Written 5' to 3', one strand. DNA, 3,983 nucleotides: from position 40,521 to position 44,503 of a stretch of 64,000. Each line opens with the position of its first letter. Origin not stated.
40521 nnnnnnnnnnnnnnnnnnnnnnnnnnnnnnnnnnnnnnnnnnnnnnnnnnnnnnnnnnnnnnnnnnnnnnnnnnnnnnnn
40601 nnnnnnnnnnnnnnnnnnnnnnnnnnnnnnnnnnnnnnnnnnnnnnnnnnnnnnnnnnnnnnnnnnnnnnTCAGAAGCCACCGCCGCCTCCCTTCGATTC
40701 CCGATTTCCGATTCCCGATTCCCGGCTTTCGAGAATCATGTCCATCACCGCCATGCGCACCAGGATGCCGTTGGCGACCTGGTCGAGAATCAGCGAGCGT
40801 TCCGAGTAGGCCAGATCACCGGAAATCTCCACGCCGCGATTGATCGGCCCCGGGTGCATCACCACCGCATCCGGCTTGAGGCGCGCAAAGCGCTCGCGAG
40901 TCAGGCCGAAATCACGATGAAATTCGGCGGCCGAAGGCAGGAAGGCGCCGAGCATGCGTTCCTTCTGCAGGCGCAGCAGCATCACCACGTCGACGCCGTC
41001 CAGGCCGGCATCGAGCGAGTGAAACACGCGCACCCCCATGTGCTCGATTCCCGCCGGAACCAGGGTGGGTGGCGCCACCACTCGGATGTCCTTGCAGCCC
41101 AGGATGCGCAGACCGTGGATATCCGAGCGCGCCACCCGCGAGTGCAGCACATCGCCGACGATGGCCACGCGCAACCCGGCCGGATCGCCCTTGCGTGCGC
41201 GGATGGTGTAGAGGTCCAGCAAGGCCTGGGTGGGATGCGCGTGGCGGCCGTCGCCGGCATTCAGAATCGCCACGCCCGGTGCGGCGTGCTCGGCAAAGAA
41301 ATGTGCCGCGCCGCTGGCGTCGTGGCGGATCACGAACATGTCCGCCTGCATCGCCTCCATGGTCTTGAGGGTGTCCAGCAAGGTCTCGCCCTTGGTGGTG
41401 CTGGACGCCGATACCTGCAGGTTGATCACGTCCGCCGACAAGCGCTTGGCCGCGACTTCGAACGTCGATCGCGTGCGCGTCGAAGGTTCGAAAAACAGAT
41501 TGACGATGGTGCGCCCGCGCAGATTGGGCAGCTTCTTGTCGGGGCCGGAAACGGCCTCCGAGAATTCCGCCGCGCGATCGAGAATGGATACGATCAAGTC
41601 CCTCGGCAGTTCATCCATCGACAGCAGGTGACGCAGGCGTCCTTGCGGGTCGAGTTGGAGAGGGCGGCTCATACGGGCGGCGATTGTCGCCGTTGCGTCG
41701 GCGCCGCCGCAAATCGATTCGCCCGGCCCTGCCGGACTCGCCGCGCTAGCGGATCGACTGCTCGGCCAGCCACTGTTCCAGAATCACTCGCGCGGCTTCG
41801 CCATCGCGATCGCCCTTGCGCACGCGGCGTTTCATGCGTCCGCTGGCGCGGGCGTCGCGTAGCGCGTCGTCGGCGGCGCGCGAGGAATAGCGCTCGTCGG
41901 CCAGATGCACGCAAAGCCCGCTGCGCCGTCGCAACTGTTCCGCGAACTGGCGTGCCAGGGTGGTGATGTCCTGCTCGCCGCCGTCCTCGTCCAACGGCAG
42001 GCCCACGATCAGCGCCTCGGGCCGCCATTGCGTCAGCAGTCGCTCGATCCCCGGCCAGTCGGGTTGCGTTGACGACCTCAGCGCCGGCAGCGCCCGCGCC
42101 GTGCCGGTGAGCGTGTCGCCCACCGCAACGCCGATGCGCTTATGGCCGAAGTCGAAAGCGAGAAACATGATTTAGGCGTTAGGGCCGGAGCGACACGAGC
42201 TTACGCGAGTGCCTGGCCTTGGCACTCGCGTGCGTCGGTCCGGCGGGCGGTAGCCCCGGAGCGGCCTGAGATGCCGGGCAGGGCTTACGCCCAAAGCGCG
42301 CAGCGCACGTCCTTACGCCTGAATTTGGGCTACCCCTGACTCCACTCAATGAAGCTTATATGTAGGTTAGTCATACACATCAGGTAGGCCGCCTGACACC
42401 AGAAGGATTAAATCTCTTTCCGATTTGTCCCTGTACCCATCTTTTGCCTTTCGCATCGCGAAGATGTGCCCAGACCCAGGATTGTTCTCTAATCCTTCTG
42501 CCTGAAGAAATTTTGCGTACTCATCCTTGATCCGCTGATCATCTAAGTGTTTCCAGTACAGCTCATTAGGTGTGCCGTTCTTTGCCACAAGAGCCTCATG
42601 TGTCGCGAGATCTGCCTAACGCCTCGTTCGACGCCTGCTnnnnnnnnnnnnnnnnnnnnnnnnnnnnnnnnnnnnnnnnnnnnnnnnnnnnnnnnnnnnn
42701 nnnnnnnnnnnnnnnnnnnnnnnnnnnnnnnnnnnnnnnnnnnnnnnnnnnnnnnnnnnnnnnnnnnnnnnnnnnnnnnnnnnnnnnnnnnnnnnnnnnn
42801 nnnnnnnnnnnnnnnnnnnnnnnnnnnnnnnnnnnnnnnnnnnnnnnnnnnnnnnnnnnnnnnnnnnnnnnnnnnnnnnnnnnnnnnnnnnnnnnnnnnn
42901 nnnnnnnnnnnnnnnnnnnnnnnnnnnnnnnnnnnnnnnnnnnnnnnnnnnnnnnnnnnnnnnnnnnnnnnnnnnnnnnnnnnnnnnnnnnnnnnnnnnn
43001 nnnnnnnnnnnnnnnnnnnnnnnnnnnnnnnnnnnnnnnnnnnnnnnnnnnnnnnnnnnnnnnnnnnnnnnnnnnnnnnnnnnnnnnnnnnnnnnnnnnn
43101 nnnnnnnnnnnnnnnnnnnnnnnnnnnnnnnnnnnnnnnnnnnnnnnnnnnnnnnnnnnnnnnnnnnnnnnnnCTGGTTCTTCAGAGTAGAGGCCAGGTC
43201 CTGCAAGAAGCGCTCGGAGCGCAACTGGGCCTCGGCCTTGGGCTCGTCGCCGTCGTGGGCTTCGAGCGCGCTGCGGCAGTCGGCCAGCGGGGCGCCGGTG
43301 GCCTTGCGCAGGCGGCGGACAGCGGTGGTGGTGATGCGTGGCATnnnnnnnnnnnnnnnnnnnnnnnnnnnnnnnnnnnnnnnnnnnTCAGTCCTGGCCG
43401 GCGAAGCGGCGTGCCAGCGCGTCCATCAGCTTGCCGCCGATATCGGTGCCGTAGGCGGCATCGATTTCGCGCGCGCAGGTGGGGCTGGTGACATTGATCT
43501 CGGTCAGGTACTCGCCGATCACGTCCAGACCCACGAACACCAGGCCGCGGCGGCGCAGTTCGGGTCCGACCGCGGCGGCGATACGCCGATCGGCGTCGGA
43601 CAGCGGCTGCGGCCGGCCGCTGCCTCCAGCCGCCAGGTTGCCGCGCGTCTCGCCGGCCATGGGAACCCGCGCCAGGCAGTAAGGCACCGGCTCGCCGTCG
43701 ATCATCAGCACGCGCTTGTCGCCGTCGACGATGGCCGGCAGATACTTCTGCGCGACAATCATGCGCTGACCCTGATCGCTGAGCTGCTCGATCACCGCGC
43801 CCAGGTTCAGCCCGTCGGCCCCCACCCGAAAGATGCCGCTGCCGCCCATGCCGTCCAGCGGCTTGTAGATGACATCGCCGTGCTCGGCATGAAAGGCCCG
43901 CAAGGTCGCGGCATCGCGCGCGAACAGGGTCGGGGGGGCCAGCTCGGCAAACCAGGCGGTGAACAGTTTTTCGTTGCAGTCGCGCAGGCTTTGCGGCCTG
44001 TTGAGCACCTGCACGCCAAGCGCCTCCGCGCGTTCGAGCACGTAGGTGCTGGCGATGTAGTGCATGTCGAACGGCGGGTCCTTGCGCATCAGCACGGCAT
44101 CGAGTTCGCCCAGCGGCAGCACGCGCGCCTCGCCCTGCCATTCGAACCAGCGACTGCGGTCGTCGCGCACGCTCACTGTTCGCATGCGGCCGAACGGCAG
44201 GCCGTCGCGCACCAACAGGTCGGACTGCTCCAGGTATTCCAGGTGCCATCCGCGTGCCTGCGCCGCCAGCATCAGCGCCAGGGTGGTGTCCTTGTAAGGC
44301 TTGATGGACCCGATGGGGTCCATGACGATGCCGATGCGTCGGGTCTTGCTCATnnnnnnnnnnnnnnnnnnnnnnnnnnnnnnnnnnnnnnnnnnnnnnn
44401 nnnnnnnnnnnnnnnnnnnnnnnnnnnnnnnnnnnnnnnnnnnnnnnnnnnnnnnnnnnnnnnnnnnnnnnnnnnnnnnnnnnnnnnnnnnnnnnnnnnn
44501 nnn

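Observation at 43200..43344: YqgE/AlgH fused to an EF-Ts-like UBA domain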

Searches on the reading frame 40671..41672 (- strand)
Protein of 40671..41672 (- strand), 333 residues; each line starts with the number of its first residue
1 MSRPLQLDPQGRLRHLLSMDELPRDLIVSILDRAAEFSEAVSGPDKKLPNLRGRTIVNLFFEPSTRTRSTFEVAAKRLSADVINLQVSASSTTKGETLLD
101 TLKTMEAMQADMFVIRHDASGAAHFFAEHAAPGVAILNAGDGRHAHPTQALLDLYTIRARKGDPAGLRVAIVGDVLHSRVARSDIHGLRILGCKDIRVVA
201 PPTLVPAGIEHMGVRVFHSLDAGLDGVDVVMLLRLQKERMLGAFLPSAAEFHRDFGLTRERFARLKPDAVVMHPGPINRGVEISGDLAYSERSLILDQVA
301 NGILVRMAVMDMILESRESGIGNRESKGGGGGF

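Call 54: search_protein_families(library=pfam, proteins=[window:40671-41672:-], max_evalue=0.01)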
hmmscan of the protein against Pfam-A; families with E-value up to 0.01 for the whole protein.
window:40671-41672:- (333 aa): 2 families
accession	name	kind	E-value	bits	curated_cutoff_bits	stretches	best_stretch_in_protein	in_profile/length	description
PF02729.26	OTCace_N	-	1.3e-44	152.3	29.9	1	14-158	1-147/148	Aspartate/ornithine carbamoyltransferase, carbamoyl-P binding domain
PF00185.30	OTCace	-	8.2e-23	81.6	29.4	1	166-312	2-156/157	Aspartate/ornithine carbamoyltransferase, Asp/Orn binding domain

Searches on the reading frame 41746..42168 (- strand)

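Call 54: search_protein_families(library=pfam, proteins=[window:41746-42168:-], max_evalue=0.01)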
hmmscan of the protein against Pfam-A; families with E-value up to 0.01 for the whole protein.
window:41746-42168:- (140 aa): 1 family
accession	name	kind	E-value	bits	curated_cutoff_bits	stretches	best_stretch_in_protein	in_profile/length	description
PF03652.20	RuvX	-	2e-35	122.5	29.2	1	2-135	3-133/134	Holliday junction resolvase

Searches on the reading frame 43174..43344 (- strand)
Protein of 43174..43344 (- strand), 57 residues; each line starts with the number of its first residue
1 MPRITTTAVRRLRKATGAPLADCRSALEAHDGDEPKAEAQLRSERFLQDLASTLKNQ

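Call 5: search_protein_families(library=pfam, proteins=[window:43174-43344:-], max_evalue=10)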
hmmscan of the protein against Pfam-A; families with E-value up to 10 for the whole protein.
seq(57 aa): 2 families
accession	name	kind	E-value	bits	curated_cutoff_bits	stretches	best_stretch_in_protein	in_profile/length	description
PF25025.1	EF-Ts_N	-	3e-06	27.5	33.2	1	7-44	15-53/60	Elongation factor Ts, mitochondrial, N-terminal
PF14555.12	UBA_4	-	0.15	12.3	21.8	1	8-33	3-28/43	UBA-like domain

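Call 6: search_protein_families(library=ncbifam, proteins=[window:43174-43344:-], max_evalue=10)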
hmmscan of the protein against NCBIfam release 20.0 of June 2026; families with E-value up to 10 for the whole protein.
seq(57 aa): 1 family
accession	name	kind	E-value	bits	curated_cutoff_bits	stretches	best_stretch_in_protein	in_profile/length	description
TIGR00116.1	tsf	equivalog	3.7e-07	29.6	104.05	1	1-44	1-44/293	translation elongation factor Ts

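Call 15: search_solved_structures(query=window:43174-43344:-, max_evalue=1, show_alignments=3)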
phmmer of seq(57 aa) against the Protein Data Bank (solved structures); distinct sequences matched with E-value up to 1: 8.
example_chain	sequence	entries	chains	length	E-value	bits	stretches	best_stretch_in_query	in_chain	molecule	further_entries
7vmx_A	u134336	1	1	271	0.00085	22.6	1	3-43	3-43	Elongation factor Ts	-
1aip_C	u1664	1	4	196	0.012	19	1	8-45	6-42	ELONGATION FACTOR TS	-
1efu_B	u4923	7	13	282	0.014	18.9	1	3-42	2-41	ELONGATION FACTOR TS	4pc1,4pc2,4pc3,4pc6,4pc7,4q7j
3agp_A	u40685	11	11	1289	0.017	18.6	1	1-42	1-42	Elongation factor Ts, Elongation factor Tu, LINKER, Q beta replicase | Elongation factor Ts, Elongation factor Tu 1, LINKER, Q beta replicase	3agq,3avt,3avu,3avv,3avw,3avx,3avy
3mmp_A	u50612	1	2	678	0.017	18.6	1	1-42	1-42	Elongation factor Tu 2, Elongation factor Ts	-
4r71_A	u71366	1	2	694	0.018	18.6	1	1-42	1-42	Elongation factor Ts, Elongation factor Tu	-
2cp9_A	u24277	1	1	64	0.024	18.1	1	9-45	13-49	Elongation factor Ts, mitochondrial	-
1xb2_B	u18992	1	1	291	0.075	16.6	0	9-44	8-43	Elongation factor Ts, mitochondrial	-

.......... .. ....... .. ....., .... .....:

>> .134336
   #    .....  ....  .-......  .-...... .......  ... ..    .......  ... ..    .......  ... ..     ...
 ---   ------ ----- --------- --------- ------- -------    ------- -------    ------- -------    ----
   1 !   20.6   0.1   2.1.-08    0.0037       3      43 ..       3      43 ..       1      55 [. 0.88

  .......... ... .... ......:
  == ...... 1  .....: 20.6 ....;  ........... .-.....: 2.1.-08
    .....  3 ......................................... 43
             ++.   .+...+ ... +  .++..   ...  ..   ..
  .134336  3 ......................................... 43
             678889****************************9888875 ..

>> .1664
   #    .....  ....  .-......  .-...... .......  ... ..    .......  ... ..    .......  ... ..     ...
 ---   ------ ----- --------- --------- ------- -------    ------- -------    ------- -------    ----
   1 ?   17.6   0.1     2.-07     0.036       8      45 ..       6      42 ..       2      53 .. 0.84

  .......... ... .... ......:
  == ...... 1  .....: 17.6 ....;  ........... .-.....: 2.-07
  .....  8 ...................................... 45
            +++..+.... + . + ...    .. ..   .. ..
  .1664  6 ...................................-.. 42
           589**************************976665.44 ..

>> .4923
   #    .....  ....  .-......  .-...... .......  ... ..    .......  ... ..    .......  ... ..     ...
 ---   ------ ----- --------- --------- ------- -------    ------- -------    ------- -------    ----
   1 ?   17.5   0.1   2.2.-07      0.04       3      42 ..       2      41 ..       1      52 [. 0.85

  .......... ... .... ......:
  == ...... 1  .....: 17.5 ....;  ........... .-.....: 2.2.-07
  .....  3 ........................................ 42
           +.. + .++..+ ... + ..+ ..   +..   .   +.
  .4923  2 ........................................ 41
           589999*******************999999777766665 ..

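Call 25: search_protein_representatives(protein=window:43174-43344:-)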
Query: 57 residues. Proteins with E-value up to 0.001 (for the whole library): 35; up to 1e-10: 0; up to 1e-30: 0. The best 35 are listed.
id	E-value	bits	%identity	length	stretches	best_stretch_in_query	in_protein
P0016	3.5e-09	51.8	58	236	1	3-57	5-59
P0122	3.5e-09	51.8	56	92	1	3-57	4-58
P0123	2.9e-07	45.9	41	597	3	4-44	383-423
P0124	1.3e-06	43.8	40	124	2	7-52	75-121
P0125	2.8e-06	42.8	43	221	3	8-35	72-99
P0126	3.3e-06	42.6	42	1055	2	5-44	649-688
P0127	5.2e-06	42.0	37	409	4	4-38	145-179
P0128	7.7e-06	41.4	53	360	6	17-46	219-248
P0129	9.0e-06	41.2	61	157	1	4-44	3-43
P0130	1.8e-05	40.3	45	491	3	9-36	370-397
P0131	2.8e-05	39.7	40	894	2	4-44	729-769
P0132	3.0e-05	39.6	40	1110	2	4-44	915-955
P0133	3.0e-05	39.6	40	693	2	3-44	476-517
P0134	3.1e-05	39.6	41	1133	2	4-44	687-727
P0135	6.2e-05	38.6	56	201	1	4-44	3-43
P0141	2.2e-04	36.9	37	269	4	7-54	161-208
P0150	5.3e-04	35.7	47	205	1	2-48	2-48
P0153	8.5e-04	35.1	38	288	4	7-41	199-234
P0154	8.6e-04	35.1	51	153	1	2-44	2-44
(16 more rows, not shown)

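Call 26: search_protein_families(library=pfam, proteins=[P0129, P0135, P0150, P0154, P0124, P0125, P0141, P0153, P0127, P0128], max_evalue=0.01)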
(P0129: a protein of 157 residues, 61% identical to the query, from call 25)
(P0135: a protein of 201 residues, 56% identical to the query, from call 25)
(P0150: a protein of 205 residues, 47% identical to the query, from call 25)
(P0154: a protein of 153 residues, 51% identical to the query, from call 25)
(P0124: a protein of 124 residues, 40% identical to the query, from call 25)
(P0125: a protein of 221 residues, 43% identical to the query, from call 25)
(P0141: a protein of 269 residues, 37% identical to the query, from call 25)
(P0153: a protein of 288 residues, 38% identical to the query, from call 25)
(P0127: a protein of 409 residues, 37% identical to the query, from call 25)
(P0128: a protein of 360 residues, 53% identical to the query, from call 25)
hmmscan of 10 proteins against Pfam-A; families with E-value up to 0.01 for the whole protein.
P0129 (157 aa): 3 families
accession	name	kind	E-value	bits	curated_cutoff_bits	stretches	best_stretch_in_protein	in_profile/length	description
PF00889.24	EF_TS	-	2.5e-15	57.1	27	1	27-123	50-136/204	Elongation factor TS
PF25025.1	EF-Ts_N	-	9.4e-07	29.2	33.2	1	6-43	15-53/60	Elongation factor Ts, mitochondrial, N-terminal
PF22566.2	UBA_8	-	0.00027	21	26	1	5-40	4-39/46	UBA-like domain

P0135 (201 aa): 3 families
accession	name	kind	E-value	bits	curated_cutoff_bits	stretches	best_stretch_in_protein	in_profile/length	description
PF00889.24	EF_TS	-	7.2e-08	32.7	27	1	106-142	118-154/204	Elongation factor TS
PF25025.1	EF-Ts_N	-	2.2e-06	28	33.2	1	5-43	14-53/60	Elongation factor Ts, mitochondrial, N-terminal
PF22566.2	UBA_8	-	0.0052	16.9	26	1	10-39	9-38/46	UBA-like domain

P0150 (205 aa): 5 families
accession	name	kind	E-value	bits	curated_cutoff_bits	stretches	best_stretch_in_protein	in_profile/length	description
PF25025.1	EF-Ts_N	-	3.9e-10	40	33.2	1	5-44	13-53/60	Elongation factor Ts, mitochondrial, N-terminal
PF00889.24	EF_TS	-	1.4e-06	28.5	27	1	71-103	1-33/204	Elongation factor TS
PF22562.2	UBA_7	-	0.00028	21.2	27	1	22-44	17-40/48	UBA-like domain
PF00627.37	UBA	-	0.00084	19.6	22.4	1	22-41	18-37/37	UBA/TS-N domain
PF22566.2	UBA_8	-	0.004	17.3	26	1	12-39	10-37/46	UBA-like domain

P0154 (153 aa): 2 families
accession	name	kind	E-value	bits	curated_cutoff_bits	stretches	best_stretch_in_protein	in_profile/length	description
PF25025.1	EF-Ts_N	-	3.7e-06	27.3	33.2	1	3-44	11-53/60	Elongation factor Ts, mitochondrial, N-terminal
PF00889.24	EF_TS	-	0.0016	18.5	27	1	53-84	75-104/204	Elongation factor TS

P0124 (124 aa): 7 families
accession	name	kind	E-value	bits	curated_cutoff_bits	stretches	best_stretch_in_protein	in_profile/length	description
PF25025.1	EF-Ts_N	-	4.5e-10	39.8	33.2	1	72-114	12-55/60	Elongation factor Ts, mitochondrial, N-terminal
PF08285.16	DPM3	-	4.2e-06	27.3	25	1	39-65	62-88/90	Dolichol-phosphate mannosyltransferase subunit 3 (DPM3)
PF00627.37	UBA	-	1.5e-05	25.1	22.4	1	73-109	2-37/37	UBA/TS-N domain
PF06972.17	GIP1_N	-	0.00035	21.1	26.4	1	75-106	7-39/60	GBF-interacting protein 1 N-terminal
PF16678.12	UBA_HOIP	-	0.00062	20.2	22.4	0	29-63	104-138/152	HOIP UBA domain pair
PF14555.12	UBA_4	-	0.0034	17.6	21.8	0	81-105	8-32/43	UBA-like domain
PF22566.2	UBA_8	-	0.0042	17.2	26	0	80-101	10-31/46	UBA-like domain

P0125 (221 aa): 3 families
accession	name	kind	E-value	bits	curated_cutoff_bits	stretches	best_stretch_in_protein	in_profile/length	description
PF00542.24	Ribosomal_L12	-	2.9e-19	69.6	25.9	3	184-213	12-41/67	Ribosomal protein L7/L12 C-terminal domain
PF20593.3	DUF6793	-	2.4e-13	50.5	27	1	65-93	73-101/107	Family of unknown function (DUF6793)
PF25170.1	TPR_WDR35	-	2.5e-05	24.5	27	0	174-196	10-32/68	WD repeat-containing protein 35, TPR repeats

P0141 (269 aa): 6 families
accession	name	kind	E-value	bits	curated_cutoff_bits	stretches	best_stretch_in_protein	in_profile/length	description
PF00542.24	Ribosomal_L12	-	5.4e-27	94.3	25.9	3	157-184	10-37/67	Ribosomal protein L7/L12 C-terminal domain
PF20593.3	DUF6793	-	2.3e-11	44.1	27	0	210-236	74-100/107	Family of unknown function (DUF6793)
PF00013.35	KH_1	-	0.00011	22.3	21.5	0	54-68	21-36/66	KH domain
PF00482.28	T2SSF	-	0.00073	19.9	25.2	0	148-220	3-80/125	Type II secretion system (T2SS), protein F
PF13556.12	HTH_30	-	0.0015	18.8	27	0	109-128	33-52/59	PucR C-terminal helix-turn-helix domain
PF25286.1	DUF7876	-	0.0034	17.4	27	0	163-239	21-95/190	Domain of unknown function (DUF7876)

P0153 (288 aa): 4 families
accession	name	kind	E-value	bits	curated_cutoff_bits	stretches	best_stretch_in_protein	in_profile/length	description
PF00542.24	Ribosomal_L12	-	1.6e-24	86.4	25.9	4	257-281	12-36/67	Ribosomal protein L7/L12 C-terminal domain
PF20593.3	DUF6793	-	7.7e-15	55.3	27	0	171-223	54-103/107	Family of unknown function (DUF6793)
PF00538.25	Linker_histone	-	2.6e-05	24.8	22.4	1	98-143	9-53/74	linker histone H1 and H5 family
PF17109.10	Goodbye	-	0.0049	17.8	24.8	0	99-135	3-42/120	fungal STAND N-terminal Goodbye domain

P0127 (409 aa): 17 families
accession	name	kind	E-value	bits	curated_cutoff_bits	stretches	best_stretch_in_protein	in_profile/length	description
PF14555.12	UBA_4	-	5.6e-16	58.5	21.8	0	251-278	11-38/43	UBA-like domain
PF13306.12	LRR_5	-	1.2e-15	58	27.7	1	308-406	14-109/127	BspA type Leucine rich repeat region (6 copies)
PF00627.37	UBA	-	2.5e-12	46.8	22.4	0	64-86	15-37/37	UBA/TS-N domain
PF25025.1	EF-Ts_N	-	4.4e-08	33.4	33.2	0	57-87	20-51/60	Elongation factor Ts, mitochondrial, N-terminal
PF22566.2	UBA_8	-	4.7e-07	29.9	26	1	61-87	14-40/46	UBA-like domain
PF25417.1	DUF7889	-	1.7e-06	27.6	27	0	118-135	10-27/50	Family of unknown function (DUF7889)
PF09868.14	DUF2095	-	1.7e-05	25.3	25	0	117-153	68-102/129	Uncharacterized protein conserved in archaea (DUF2095)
PF03943.19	TAP_C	-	3.5e-05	23.7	21.3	0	148-181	1-34/49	TAP C-terminal domain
PF21506.2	Knl-2-like_dom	-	7.9e-05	22.9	27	0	56-73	32-49/54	Kinetochore null protein 2-like domain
PF19026.7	UBA_HYPK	-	0.00046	20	27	0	69-87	23-41/41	HYPK UBA domain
PF13693.12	HTH_35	-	0.00059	20.2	25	0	245-279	19-53/75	Winged helix-turn-helix DNA-binding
PF02845.22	CUE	-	0.00081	19.4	21.1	0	167-186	23-42/42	CUE domain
PF15300.11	INT_SG_DDX_CT_C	-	0.0026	17.8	27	0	90-136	2-43/63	INTS6/SAGE1/DDX26B/CT45 C-terminus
PF07423.16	DUF1510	-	0.0038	17.9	23.1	0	148-186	30-68/93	Domain of unknown function (DUF1510)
PF22023.1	Pus10_THUMP_arc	-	0.0039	17.7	28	0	135-160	40-65/78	Pus10 THUMP domain, archaeal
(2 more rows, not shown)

P0128 (360 aa): 24 families
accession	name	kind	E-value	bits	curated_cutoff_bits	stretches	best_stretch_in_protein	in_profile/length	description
PF00627.37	UBA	-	1.9e-51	171.6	22.4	5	97-133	1-37/37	UBA/TS-N domain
PF22562.2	UBA_7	-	6.1e-33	112.9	27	4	315-339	1-25/48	UBA-like domain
PF21933.2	MCM5_C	-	2.8e-09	37.2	27.2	0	316-337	19-40/59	MCM5, C-terminal domain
PF00157.23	Pou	-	9.4e-09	35.5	27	0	103-127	15-39/72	Pou domain - N-terminal to homeobox domain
PF07223.17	DUF1421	-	1.3e-06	28.6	22.8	0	156-172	4-20/45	UBA-like domain (DUF1421)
PF13670.12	PepSY_2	-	1.6e-06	28.5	24.3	0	191-220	14-43/83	Peptidase propeptide and YPEB domain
PF23745.1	ANK_LRRK2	-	9.3e-06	26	27.5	0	315-337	76-98/130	LRRK2 ANK repeat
PF04361.18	DUF494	-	1.6e-05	25.2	22.6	0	314-337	20-43/153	Protein of unknown function (DUF494)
PF07848.18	PaaX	-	2.5e-05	24.9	24.8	0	316-337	24-45/70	PaaX-like protein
PF22566.2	UBA_8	-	2.7e-05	24.2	26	0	167-188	18-39/46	UBA-like domain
PF09415.16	CENP-X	-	3.4e-05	24.5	25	0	39-72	16-49/74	CENP-S associating Centromere protein X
PF11626.13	Rap1_C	-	5.1e-05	23.7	24.2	0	53-85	2-35/84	TRF2-interacting telomeric protein/Rap1 - C terminal domain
PF04699.19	P16-Arc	-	7.1e-05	23.7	21.9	0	199-232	27-60/150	ARP2/3 complex 16 kDa subunit (p16-Arc)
PF23053.1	UBA_N4BP1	-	8.3e-05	22.7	27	0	108-119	13-24/45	N4BP1, UBA-like domain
PF18039.7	UBA_6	-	9e-05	22.9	23.5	0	48-70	3-25/42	UBA-like domain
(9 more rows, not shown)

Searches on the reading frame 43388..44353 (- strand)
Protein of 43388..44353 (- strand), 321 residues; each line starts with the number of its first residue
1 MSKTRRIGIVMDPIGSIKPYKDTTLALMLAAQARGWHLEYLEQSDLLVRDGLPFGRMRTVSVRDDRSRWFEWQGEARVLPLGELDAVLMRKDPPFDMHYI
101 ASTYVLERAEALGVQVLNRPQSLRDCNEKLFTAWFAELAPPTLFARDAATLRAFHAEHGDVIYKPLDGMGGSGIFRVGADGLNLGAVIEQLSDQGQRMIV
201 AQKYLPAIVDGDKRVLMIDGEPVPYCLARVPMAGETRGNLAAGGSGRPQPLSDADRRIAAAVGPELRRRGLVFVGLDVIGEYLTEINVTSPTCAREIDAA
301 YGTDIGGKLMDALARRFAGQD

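Call 54: search_protein_families(library=pfam, proteins=[window:43388-44353:-], max_evalue=0.01)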
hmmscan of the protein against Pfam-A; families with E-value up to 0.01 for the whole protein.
window:43388-44353:- (321 aa): 4 families
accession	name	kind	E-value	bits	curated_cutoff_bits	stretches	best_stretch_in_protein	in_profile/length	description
PF02955.21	GSH-S_ATP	-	4.9e-72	241.5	23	1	128-300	1-173/175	Prokaryotic glutathione synthetase, ATP-grasp domain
PF02951.20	GSH-S_N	-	9.7e-42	142.2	21.3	1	6-124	2-119/119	Prokaryotic glutathione synthetase, N-terminal domain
PF08443.16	RimK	-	2.5e-07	31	21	1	183-312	64-187/188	RimK-like ATP-grasp domain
PF14398.11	ATPgrasp_YheCD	-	0.00024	20.9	26.8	1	136-193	26-83/255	YheC/D like ATP-grasp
